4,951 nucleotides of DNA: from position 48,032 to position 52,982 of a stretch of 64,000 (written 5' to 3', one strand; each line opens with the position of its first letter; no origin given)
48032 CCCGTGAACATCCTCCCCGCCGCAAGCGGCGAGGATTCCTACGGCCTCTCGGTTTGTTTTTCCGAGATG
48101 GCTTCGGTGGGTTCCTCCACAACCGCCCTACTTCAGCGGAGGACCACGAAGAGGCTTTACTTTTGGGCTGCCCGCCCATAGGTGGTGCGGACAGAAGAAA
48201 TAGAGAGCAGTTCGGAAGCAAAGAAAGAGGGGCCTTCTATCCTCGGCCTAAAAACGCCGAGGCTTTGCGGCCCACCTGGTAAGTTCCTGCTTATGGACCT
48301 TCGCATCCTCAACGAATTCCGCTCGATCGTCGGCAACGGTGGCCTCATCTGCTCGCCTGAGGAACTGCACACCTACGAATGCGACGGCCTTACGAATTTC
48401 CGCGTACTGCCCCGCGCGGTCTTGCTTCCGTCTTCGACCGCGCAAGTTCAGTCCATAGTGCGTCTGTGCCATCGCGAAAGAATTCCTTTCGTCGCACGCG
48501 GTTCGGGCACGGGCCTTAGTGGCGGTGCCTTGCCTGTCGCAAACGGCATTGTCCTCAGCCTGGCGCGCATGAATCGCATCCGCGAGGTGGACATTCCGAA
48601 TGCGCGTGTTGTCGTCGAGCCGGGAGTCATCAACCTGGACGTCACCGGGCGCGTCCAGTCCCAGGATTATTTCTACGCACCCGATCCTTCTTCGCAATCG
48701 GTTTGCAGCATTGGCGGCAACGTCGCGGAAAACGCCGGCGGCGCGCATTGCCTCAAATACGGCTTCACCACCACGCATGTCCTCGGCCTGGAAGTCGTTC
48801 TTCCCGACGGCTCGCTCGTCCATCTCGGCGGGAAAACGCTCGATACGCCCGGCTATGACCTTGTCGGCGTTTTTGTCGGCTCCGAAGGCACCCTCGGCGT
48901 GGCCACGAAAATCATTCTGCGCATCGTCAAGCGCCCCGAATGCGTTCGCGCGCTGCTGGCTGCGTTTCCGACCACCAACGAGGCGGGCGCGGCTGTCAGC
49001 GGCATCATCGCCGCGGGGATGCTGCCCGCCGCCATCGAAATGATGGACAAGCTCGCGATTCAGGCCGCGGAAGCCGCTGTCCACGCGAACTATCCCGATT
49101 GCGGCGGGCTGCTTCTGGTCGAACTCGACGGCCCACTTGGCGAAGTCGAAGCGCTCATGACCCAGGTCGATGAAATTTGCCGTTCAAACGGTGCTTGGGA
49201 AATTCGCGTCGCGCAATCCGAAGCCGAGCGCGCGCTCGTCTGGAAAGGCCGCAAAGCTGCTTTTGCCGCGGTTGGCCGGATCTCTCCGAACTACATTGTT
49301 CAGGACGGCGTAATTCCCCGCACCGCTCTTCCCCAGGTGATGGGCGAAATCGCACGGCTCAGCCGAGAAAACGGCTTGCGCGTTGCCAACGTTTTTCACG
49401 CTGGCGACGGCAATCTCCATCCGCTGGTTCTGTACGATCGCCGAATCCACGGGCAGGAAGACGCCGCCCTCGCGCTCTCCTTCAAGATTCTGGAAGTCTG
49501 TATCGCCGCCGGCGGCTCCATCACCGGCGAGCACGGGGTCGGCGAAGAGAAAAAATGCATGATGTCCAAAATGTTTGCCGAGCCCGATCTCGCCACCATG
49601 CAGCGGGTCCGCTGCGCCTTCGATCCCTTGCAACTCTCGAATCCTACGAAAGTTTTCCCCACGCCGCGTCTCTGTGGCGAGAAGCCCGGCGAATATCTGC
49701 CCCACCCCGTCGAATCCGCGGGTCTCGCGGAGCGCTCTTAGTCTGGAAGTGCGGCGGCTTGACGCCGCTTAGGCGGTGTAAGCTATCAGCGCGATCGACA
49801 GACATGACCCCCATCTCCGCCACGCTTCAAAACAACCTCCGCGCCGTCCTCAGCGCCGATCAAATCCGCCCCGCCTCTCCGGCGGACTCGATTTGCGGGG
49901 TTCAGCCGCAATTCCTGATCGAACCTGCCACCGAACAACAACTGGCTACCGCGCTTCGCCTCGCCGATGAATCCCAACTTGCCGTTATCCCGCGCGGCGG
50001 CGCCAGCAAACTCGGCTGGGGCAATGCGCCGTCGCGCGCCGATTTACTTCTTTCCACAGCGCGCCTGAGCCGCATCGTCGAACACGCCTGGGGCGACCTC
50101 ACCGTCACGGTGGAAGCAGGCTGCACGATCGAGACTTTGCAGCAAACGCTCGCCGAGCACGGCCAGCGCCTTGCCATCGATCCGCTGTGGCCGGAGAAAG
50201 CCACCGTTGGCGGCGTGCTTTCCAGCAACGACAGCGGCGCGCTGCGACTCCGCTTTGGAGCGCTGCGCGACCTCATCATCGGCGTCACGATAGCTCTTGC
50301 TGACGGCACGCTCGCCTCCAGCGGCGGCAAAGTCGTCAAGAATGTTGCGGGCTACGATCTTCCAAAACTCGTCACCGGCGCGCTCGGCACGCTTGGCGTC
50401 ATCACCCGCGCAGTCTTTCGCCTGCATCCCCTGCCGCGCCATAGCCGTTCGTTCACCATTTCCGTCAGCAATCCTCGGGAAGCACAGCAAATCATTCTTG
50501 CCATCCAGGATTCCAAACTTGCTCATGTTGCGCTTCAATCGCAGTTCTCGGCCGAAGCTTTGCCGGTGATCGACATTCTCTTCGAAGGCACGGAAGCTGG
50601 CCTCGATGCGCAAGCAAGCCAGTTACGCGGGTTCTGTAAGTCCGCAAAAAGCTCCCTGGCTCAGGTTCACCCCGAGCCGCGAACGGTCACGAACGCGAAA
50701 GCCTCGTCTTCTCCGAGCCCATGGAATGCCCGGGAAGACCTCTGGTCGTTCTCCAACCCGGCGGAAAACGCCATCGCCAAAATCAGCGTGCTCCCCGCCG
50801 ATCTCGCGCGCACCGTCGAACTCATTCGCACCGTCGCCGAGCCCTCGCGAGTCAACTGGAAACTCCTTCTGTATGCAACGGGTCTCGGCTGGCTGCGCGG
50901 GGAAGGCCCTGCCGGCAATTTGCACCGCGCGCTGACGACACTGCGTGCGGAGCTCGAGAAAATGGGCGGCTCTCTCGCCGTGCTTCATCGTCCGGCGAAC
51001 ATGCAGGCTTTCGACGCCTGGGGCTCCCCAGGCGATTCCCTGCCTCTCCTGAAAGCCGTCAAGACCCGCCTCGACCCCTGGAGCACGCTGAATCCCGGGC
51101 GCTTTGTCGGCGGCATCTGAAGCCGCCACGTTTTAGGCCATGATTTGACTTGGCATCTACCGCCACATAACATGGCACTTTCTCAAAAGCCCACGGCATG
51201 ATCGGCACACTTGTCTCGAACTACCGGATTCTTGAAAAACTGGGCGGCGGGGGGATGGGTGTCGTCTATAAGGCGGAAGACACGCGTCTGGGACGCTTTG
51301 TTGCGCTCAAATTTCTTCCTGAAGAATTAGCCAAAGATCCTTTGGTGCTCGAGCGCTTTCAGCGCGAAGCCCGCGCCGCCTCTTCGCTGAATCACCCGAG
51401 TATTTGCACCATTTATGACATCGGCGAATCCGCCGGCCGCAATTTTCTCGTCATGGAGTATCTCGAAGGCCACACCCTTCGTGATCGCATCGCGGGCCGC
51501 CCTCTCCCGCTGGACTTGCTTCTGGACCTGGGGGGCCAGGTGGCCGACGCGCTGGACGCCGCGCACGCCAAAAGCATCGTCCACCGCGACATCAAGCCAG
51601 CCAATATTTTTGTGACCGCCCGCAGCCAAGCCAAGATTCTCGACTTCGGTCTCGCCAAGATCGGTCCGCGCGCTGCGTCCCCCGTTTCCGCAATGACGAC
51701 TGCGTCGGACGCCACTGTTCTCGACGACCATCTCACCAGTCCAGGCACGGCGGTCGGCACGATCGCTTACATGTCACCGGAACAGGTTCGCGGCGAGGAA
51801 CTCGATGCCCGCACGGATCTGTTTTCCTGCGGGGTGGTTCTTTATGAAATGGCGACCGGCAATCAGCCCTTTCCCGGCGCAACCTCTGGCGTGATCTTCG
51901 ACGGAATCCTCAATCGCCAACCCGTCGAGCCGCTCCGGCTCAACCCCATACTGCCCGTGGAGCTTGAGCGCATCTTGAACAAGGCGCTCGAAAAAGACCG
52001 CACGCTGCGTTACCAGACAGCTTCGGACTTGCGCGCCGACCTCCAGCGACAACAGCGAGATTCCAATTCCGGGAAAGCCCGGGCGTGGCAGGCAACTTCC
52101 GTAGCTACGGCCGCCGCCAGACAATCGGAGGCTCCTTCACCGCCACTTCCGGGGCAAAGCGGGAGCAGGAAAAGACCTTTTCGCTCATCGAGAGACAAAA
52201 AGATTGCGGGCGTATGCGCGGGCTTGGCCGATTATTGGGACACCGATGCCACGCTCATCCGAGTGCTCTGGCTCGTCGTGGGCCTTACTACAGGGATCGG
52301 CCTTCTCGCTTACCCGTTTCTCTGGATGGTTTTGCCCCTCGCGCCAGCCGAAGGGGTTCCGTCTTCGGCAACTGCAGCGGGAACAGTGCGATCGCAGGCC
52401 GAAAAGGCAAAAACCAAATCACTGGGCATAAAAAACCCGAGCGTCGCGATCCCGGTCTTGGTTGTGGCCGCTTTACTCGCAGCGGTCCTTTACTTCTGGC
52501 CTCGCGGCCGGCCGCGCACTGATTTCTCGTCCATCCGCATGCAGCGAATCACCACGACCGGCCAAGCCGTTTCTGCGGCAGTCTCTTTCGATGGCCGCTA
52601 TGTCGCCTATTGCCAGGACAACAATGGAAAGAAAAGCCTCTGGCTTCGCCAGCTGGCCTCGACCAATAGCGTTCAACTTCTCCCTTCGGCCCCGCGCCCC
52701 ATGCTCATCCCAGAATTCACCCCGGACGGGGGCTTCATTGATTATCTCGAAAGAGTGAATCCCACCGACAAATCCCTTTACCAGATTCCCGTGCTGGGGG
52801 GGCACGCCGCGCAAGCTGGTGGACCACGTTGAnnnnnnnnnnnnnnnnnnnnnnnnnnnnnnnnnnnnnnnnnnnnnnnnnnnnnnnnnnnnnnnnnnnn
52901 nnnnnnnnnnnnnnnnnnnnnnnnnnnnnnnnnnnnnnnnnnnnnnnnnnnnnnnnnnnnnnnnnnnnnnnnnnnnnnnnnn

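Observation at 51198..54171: Ser/Thr kinase fused to a PspC domain and a TolB-like propeller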

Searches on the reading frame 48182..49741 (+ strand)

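Call 71: search_protein_families(library=pfam, proteins=[window:48182-49741:+], max_evalue=0.00001)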
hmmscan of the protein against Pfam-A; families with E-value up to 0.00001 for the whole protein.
window:48182-49741:+ (519 aa): 2 families
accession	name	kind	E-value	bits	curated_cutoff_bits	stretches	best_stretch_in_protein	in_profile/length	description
PF02913.24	FAD-oxidase_C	-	1e-61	209.2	21.2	1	252-491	2-248/248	FAD linked oxidases, C-terminal domain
PF01565.28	FAD_binding_4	-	5.3e-41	140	26.4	1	77-216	1-139/139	FAD binding domain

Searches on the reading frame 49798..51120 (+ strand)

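Call 71: search_protein_families(library=pfam, proteins=[window:49798-51120:+], max_evalue=0.00001)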
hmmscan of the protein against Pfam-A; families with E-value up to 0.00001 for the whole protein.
window:49798-51120:+ (440 aa): 1 family
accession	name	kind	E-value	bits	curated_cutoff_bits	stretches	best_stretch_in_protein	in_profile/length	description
PF01565.28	FAD_binding_4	-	1.8e-30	105.9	26.4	1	37-173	1-136/139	FAD binding domain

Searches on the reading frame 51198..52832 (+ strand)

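Call 89: search_protein_families(library=pfam, proteins=[window:51198-52832:+], max_evalue=0.01)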
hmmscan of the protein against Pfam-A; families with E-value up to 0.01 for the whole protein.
window:51198-52832:+ (544 aa): 5 families
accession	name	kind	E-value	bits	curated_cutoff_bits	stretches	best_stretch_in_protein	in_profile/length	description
PF00069.31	Pkinase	-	3.4e-46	158.2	31.7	1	9-273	1-253/263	Protein kinase domain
PF07714.23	PK_Tyr_Ser-Thr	-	1.3e-29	103.7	23.1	1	11-272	3-249/258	Protein tyrosine and serine/threonine kinase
PF04024.17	PspC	-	1.5e-20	73.2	25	1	325-381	1-57/58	PspC domain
PF01636.29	APH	-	2.8e-11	44.1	23.2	2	108-165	147-209/239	Phosphotransferase enzyme family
PF03109.22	ABC1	-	2.4e-06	27.3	22.9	1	52-154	118-215/244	ABC1 atypical kinase-like domain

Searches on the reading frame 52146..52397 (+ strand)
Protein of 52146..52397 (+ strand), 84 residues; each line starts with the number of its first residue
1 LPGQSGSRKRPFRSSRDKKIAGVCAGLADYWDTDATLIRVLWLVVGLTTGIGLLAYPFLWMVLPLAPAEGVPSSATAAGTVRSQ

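Call 78: search_protein_representatives(protein=window:52146-52397:+)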
Query: 84 residues. Proteins with E-value up to 0.001 (for the whole library): 12586; up to 1e-10: 966; up to 1e-30: 0. The best 150 are listed.
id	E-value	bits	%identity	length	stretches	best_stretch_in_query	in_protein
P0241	1.0e-26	108.6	44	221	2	7-75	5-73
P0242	1.4e-26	108.1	47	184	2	5-68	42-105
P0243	2.8e-26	107.2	45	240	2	3-68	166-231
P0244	3.9e-26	106.7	46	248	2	3-73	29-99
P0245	3.5e-25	103.7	47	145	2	8-74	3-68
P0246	1.3e-24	101.9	43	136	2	6-69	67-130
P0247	2.0e-24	101.3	41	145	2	8-69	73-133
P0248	3.2e-24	100.6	41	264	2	9-71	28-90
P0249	4.7e-24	100.1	46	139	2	7-65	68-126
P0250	7.3e-24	99.5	43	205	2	9-79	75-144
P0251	8.3e-24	99.3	45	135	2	9-68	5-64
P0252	8.9e-24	99.2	43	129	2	9-67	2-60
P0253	1.1e-23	98.9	41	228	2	7-68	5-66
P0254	1.5e-23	98.5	44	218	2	3-66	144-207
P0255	1.7e-23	98.3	39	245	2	4-77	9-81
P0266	9.5e-23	95.9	94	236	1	1-50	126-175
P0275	4.9e-22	93.6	38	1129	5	6-63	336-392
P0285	1.1e-21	92.6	45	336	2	4-65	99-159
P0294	2.2e-21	91.5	40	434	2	4-72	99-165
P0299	3.2e-21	91.1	48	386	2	8-65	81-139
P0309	1.3e-20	89.1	41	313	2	6-67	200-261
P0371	1.1e-18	82.9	36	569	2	6-75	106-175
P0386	2.9e-18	81.6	42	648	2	13-72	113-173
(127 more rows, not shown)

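Call 79: search_protein_families(library=pfam, proteins=[P0275, P0294, P0299, P0371, P0386, P0285, P0309, P0241, P0266], max_evalue=0.0001)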
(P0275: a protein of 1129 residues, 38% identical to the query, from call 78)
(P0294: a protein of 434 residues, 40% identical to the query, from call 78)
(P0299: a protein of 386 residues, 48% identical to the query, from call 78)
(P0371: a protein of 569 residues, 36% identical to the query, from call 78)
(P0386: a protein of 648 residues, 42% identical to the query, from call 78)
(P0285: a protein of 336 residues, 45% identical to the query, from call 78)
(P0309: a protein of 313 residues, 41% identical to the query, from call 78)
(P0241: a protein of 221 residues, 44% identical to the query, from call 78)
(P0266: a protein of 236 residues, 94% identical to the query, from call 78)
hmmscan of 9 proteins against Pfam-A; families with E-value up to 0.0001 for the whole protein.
P0275 (1129 aa): 2 families
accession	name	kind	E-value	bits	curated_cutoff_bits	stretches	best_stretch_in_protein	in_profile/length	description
PF04024.17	PspC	-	2.3e-56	187.9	25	5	418-470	2-55/58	PspC domain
PF05154.21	TM2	-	3.2e-23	82.1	27.9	2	153-200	2-51/51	TM2 domain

P0294 (434 aa): 2 families
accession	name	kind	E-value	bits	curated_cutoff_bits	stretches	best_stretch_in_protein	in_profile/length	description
PF04024.17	PspC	-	1.5e-40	137.2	25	2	103-158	1-57/58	PspC domain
PF09922.15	LiaF-like_C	-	1.3e-05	25.4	29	1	336-429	23-114/114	Cell wall-active antibiotics response LiaF, C-terminal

P0299 (386 aa): 2 families
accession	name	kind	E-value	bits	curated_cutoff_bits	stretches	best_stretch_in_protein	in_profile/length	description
PF04024.17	PspC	-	4.6e-46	154.9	25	2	82-139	1-57/58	PspC domain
PF18917.5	LiaI-LiaF-like_TM1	-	6.9e-06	26.5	27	0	334-373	2-42/42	LiaI-LiaF-like transmembrane region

P0371 (569 aa): 3 families
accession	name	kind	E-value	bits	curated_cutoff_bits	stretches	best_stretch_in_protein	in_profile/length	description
PF04024.17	PspC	-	2.7e-40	136.4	25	2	179-235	2-58/58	PspC domain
PF22744.3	Toast-rack_PspC-Cterm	-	6e-18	65.3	27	1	434-564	13-135/136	ToastRack found in some PspC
PF22571.1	LiaI-LiaF-TM_PspC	-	6.4e-17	62.1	27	1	262-401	8-141/142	PspC transmembrane region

P0386 (648 aa): 3 families
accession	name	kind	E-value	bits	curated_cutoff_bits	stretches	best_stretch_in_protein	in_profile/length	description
PF04024.17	PspC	-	7.4e-44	147.8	25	2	180-237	1-58/58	PspC domain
PF22744.3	Toast-rack_PspC-Cterm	-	2.1e-19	70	27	1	460-579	12-135/136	ToastRack found in some PspC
PF22571.1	LiaI-LiaF-TM_PspC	-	1.8e-07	31.5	27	1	273-406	3-140/142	PspC transmembrane region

P0285 (336 aa): 1 family
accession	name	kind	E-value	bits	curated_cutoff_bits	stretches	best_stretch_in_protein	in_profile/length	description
PF04024.17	PspC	-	4.1e-44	148.6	25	2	103-159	1-57/58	PspC domain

P0309 (313 aa): 1 family
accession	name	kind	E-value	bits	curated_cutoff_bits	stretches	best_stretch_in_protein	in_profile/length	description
PF04024.17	PspC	-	2.5e-43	146.1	25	2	203-259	1-57/58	PspC domain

P0241 (221 aa): 3 families
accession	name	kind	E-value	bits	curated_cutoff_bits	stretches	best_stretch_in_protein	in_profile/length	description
PF04024.17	PspC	-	1.4e-48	163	25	2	7-63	1-57/58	PspC domain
PF22570.1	LiaF-TM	-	7.4e-07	30.4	27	1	82-129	1-46/98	LiaF transmembrane domain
PF18917.5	LiaI-LiaF-like_TM1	-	2.2e-06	28.1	27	1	81-125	1-42/42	LiaI-LiaF-like transmembrane region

P0266 (236 aa): 3 families
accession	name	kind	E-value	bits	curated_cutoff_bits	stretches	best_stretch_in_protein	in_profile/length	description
PF04024.17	PspC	-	2.7e-14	53.1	25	1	134-173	1-40/58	PspC domain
PF00069.31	Pkinase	-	4.3e-08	33.3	31.7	1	1-83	164-254/263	Protein kinase domain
PF07714.23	PK_Tyr_Ser-Thr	-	1.1e-05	25.3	23.1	1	1-81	171-249/258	Protein tyrosine and serine/threonine kinase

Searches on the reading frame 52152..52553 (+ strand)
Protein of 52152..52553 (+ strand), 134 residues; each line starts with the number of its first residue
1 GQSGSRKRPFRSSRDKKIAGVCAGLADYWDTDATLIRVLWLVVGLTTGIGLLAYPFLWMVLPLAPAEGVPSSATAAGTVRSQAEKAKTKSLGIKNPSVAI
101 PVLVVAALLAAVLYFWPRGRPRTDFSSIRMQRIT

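Call 33: find_homologous_proteins(query=window:52152-52553:+, max_evalue=0.001)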
Query seq(134 aa) (134 aa): 353 proteins with E <= 0.001 among 789 candidates; the best 120 are listed.
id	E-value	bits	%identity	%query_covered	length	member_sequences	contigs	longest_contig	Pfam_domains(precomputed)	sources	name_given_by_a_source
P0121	2.0e-66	240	98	87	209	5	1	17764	PF04024.18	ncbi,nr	ncbi:MAG: hypothetical protein DMG42_31590 [Acidobacteria bacterium]|nr:MAG: hypothetical protein DM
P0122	5.8e-54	200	96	77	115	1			-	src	-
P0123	3.7e-23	100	62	61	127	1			PF13240.12,PF04024.18,PF12773.14,PF13248.12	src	-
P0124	2.7e-22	97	67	56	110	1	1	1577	PF13240.12,PF04024.18,PF12773.14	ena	-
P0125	3.0e-22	97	68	54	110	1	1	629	PF04024.18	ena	-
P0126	3.1e-22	97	68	56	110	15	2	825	PF04024.18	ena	-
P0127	3.2e-22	97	49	43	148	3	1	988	PF04024.18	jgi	-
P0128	3.5e-22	97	68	55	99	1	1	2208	PF04024.18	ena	-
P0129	4.5e-22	97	66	55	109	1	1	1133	PF13240.12,PF04024.18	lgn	-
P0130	4.7e-22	97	67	56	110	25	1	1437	PF04024.18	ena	-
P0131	5.6e-22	96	68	55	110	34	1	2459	PF13240.12,PF04024.18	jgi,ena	-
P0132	6.7e-22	96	66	55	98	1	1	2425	PF04024.18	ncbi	-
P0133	6.9e-22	96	66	55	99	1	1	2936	PF04024.18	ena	-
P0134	1.1e-21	95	46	54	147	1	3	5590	PF04024.18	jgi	jgi:phage shock protein PspC (stress-responsive transcriptional regulator)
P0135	1.1e-21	95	68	53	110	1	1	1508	PF13240.12,PF04024.18,PF12773.14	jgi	jgi:phage shock protein C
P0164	1.4e-20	92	63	54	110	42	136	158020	PF13240.12,PF04024.18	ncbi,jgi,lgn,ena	jgi:phage shock protein C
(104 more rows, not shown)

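Call 67: search_solved_structures(query=window:52152-52553:+, max_evalue=10)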
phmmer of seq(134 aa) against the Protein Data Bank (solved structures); distinct sequences matched with E-value up to 10: 0.

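Call 83: find_encoding_contigs(protein=P0164, flank=5000, max_places=4)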
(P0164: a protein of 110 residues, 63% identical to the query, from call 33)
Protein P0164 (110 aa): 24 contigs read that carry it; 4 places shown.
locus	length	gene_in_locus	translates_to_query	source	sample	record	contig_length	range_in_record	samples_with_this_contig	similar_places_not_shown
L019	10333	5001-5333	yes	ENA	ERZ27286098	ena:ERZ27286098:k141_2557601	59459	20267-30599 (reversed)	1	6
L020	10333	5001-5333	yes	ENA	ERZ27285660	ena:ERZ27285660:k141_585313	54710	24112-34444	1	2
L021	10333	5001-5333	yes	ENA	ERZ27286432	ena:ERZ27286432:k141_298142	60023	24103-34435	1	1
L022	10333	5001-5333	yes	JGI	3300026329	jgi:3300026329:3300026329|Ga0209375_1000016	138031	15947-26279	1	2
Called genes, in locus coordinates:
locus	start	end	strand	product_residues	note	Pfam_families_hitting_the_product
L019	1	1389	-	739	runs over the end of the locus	PF22904:NOMO1-like_2nd (weak), PF13620:CarboxypepD_reg, PF17210:SdrD_B (weak), PF07715:Plug (weak)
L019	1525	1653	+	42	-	-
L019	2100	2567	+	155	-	-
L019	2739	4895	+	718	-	PF00676:E1_dh, PF02779:Transket_pyr, PF02780:Transketolase_C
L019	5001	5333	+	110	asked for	PF13240:Zn_Ribbon_1 (weak), PF04024:PspC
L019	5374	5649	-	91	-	-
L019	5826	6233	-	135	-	PF07681:DoxX, PF13564:DoxX_2 (weak)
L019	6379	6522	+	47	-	-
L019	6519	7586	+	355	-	PF06347:SH3_4 (faint), PF08239:SH3_3 (weak)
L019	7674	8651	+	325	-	PF02423:OCD_Mu_crystall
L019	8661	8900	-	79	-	PF13490:zf-HC2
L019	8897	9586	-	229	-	PF07638:Sigma70_ECF (weak), PF04542:Sigma70_r2, PF08281:Sigma70_r4_2, PF04545:Sigma70_r4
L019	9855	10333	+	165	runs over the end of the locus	PF03167:UDG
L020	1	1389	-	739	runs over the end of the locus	PF22904:NOMO1-like_2nd (weak), PF13620:CarboxypepD_reg, PF17210:SdrD_B (weak), PF07715:Plug (weak)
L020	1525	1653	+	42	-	-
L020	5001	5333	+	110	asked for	PF13240:Zn_Ribbon_1 (weak), PF04024:PspC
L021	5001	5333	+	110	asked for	PF13240:Zn_Ribbon_1 (weak), PF04024:PspC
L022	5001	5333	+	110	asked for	PF13240:Zn_Ribbon_1 (weak), PF04024:PspC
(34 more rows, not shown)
